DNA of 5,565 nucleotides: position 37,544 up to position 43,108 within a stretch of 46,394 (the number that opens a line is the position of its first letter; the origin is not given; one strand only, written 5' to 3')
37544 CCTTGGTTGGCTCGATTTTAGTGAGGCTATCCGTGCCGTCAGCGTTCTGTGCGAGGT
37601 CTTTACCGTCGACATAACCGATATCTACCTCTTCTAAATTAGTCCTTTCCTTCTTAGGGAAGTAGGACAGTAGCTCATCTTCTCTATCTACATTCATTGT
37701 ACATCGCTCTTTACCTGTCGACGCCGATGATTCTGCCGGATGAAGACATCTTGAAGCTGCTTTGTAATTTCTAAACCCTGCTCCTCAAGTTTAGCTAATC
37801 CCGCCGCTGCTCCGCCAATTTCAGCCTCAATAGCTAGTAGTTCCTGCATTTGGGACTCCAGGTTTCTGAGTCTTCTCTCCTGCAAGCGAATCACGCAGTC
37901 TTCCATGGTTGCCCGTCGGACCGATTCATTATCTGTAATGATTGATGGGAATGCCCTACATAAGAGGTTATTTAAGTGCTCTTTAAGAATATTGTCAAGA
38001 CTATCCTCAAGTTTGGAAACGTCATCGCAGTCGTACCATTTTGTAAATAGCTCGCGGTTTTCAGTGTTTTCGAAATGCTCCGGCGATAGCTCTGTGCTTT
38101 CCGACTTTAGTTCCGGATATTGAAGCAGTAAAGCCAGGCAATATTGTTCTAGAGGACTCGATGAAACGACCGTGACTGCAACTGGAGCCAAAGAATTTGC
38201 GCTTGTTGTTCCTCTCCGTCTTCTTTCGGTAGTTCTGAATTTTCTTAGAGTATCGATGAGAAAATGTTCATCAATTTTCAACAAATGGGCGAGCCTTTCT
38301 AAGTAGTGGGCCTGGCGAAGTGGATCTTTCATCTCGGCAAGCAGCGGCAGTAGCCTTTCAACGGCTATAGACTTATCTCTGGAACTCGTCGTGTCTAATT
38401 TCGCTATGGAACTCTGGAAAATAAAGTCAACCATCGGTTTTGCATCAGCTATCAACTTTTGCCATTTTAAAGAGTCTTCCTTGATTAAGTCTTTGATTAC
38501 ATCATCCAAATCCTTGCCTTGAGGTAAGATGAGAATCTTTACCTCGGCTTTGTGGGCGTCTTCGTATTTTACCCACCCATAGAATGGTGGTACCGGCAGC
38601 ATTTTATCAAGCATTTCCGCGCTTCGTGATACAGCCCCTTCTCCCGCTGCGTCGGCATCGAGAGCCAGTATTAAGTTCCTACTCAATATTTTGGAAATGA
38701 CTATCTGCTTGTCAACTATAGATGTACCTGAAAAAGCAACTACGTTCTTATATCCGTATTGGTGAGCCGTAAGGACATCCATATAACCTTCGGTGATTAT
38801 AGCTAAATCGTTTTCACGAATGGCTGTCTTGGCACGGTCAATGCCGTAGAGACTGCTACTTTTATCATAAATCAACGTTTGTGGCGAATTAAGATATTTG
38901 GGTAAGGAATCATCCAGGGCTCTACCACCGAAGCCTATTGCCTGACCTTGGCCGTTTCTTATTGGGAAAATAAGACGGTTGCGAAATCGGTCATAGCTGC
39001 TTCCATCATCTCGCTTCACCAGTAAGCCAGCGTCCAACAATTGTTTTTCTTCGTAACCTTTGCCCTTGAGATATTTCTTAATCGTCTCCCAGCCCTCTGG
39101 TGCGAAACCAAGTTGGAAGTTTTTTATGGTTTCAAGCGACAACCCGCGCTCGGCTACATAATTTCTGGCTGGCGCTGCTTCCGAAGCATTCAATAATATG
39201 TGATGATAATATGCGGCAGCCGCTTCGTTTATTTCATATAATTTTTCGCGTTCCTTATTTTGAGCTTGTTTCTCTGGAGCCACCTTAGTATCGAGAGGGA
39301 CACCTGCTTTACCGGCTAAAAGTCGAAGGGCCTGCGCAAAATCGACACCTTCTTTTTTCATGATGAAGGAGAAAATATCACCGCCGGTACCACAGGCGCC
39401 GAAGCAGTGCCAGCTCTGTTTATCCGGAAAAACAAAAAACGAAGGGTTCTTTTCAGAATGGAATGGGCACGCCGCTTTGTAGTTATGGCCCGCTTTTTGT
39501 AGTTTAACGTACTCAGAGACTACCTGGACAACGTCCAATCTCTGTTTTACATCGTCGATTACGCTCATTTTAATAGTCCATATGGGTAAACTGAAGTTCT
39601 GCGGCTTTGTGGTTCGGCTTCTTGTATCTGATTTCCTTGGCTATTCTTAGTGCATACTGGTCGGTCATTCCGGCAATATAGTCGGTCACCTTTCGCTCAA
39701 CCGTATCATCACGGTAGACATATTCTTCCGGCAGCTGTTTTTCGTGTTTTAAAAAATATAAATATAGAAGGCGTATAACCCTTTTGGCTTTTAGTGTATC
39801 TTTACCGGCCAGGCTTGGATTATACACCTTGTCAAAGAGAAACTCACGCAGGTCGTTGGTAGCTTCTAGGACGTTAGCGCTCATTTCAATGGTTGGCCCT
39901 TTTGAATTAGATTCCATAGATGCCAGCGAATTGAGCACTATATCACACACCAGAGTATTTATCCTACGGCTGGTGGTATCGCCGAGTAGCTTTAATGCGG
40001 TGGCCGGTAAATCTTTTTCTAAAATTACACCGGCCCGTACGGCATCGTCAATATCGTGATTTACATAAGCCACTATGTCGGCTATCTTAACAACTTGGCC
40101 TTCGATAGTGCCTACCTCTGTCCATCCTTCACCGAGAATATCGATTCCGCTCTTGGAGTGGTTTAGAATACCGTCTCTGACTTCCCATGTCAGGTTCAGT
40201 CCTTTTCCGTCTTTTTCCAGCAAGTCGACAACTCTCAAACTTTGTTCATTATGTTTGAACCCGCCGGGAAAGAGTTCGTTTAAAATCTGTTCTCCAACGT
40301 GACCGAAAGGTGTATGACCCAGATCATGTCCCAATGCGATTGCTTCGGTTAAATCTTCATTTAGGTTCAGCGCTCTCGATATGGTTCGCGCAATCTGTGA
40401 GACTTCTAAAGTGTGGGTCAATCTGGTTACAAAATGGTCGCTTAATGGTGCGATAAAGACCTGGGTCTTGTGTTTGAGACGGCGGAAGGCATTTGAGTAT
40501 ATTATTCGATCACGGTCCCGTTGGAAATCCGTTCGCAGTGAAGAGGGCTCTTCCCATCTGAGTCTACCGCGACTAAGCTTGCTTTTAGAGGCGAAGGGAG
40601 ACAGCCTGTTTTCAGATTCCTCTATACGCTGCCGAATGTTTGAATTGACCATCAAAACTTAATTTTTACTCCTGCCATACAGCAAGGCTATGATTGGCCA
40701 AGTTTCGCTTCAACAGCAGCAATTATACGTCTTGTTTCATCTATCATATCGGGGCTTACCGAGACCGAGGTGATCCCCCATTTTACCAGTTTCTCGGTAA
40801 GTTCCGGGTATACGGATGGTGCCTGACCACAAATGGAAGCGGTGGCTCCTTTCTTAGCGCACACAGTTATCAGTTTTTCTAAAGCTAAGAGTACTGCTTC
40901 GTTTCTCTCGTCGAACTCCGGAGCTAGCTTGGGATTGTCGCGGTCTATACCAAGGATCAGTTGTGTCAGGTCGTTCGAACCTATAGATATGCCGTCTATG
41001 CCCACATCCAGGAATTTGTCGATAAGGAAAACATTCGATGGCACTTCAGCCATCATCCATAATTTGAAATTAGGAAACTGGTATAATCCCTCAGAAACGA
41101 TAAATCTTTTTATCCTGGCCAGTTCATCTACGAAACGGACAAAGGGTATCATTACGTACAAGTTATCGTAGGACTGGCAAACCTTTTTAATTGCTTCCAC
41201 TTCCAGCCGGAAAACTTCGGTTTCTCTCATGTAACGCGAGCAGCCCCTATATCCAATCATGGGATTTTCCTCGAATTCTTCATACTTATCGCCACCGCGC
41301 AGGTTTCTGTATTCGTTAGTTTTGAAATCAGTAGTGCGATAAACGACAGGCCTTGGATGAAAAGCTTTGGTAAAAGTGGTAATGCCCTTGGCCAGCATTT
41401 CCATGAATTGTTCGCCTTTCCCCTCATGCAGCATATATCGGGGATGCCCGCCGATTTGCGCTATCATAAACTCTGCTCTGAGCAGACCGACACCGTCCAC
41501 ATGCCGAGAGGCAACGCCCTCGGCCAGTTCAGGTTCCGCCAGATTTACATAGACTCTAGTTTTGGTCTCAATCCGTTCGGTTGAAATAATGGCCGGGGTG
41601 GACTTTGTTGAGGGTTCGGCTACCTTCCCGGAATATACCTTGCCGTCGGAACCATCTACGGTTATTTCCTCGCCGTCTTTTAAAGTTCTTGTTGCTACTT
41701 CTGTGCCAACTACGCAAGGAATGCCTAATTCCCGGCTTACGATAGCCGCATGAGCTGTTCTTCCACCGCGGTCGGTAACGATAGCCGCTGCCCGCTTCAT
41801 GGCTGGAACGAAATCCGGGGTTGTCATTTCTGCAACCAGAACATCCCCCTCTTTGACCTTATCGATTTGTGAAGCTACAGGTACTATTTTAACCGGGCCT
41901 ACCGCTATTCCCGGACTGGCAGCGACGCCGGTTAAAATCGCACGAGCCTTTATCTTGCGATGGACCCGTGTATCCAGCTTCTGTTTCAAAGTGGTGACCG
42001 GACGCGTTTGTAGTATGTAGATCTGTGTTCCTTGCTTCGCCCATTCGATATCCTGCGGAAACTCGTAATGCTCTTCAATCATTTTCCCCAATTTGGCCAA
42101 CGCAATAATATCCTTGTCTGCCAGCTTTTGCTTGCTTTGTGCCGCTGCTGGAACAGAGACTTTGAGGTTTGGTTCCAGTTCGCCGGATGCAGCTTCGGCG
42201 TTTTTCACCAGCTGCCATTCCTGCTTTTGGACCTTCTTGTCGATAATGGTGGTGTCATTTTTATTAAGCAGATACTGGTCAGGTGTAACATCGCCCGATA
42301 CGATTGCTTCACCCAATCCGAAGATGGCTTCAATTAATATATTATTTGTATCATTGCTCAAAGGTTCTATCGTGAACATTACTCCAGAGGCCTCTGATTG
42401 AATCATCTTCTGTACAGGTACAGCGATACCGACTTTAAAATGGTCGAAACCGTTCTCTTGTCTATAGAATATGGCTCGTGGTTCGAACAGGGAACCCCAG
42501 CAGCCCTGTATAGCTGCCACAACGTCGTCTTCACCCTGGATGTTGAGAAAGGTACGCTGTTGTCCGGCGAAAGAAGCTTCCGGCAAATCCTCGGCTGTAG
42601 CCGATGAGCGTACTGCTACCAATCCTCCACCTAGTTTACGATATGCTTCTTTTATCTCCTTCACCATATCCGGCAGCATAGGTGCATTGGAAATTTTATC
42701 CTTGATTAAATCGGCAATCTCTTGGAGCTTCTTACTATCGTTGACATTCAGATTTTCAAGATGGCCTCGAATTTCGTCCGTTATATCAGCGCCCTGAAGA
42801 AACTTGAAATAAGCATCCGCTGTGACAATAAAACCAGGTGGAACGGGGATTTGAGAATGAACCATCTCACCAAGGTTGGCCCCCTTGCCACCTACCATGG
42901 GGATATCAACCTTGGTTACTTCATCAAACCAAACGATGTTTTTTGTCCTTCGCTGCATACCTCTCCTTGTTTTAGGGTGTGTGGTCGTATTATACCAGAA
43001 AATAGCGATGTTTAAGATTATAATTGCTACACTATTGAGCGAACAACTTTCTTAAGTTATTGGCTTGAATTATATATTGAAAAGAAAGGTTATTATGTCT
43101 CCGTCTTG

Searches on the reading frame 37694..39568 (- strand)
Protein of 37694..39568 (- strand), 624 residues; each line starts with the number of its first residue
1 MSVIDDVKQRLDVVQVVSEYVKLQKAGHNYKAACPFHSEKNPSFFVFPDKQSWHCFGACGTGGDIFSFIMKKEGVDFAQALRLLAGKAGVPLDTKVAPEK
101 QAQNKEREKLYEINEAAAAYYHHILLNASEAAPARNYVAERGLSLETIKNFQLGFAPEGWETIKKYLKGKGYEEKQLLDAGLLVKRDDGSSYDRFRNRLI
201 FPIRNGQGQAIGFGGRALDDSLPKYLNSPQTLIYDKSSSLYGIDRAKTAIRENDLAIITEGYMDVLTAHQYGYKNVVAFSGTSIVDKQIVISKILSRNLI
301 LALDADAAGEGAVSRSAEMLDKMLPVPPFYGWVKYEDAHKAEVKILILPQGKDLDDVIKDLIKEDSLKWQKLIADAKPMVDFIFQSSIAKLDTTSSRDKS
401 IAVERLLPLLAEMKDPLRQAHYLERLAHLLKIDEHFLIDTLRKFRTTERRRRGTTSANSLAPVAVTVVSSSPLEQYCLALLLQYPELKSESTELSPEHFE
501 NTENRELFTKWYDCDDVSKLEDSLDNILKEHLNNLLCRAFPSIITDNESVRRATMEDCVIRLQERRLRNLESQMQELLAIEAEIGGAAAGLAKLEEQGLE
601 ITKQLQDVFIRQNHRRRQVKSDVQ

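Call 12: search_protein_families(library=pfam, proteins=[window:37694-39568:-], max_evalue=0.001)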
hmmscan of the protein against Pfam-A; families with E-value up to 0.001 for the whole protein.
window:37694-39568:- (624 aa): 7 families
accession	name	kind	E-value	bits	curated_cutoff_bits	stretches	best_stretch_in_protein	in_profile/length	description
PF08275.17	DNAG_N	-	1e-43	148.9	26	1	121-247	1-128/128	DNA primase catalytic core, N-terminal domain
PF01807.25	Zn_ribbon_DnaG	-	1.6e-32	111.6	24.9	1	2-94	4-95/98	CHC2 zinc finger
PF13155.12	Toprim_2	-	2.8e-16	60.1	22.1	1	257-357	1-87/88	Toprim-like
PF13662.12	Toprim_4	-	2e-15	57.2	25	1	255-320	2-74/85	Toprim domain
PF10410.14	DnaB_bind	-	8.7e-11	42.4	20.6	1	381-434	2-55/56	DnaB-helicase binding domain of primase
PF01751.28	Toprim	-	1.1e-08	35.6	23.1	1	257-323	3-83/96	Toprim domain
PF13362.12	Toprim_3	-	0.00015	22.6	27.2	1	256-357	2-88/95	Toprim domain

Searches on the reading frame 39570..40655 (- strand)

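Call 12: search_protein_families(library=pfam, proteins=[window:39570-40655:-], max_evalue=0.001)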
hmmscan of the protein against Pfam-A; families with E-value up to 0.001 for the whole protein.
window:39570-40655:- (361 aa): 2 families
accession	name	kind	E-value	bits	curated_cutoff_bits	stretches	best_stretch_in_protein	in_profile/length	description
PF13286.11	HD_assoc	-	6.7e-20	71.9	22.2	1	256-340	1-90/91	Phosphohydrolase-associated domain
PF01966.28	HD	-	1.5e-16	61.1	22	1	78-196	1-114/116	HD domain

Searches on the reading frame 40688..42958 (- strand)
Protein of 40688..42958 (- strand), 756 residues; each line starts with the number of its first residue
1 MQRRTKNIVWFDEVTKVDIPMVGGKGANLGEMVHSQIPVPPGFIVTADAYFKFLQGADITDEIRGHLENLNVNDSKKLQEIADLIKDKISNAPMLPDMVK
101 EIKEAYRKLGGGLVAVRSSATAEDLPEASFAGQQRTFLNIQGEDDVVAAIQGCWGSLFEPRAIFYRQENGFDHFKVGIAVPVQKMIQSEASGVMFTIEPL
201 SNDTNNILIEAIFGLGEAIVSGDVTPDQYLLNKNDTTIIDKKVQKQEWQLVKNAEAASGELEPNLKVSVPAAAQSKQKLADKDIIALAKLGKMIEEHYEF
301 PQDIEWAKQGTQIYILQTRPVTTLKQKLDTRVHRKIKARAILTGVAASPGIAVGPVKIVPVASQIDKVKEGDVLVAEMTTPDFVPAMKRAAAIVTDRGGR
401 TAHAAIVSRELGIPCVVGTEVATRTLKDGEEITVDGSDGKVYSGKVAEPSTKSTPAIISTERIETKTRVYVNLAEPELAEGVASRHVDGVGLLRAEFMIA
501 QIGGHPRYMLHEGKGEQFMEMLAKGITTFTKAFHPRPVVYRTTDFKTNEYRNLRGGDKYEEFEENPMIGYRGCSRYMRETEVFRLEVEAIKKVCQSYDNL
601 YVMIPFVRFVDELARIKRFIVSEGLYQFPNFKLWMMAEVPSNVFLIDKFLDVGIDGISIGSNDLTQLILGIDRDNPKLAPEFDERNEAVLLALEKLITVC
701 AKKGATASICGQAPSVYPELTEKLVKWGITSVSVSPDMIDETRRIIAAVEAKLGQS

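Call 12: search_protein_families(library=pfam, proteins=[window:40688-42958:-], max_evalue=0.001)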
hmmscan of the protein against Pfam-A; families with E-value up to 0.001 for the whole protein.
window:40688-42958:- (756 aa): 3 families
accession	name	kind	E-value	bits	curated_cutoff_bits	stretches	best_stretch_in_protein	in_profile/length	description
PF01326.24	PPDK_N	-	1.1e-107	360.6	27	1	20-336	2-324/328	Pyruvate phosphate dikinase, AMP/ATP-binding domain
PF02896.24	PEP-utilizers_C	-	5.7e-67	226.4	22.8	1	464-749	17-291/293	PEP-utilising enzyme, PEP-binding domain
PF00391.29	PEP-utilizers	-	6e-30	103.1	23.1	1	369-439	2-72/72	PEP-utilising enzyme, mobile domain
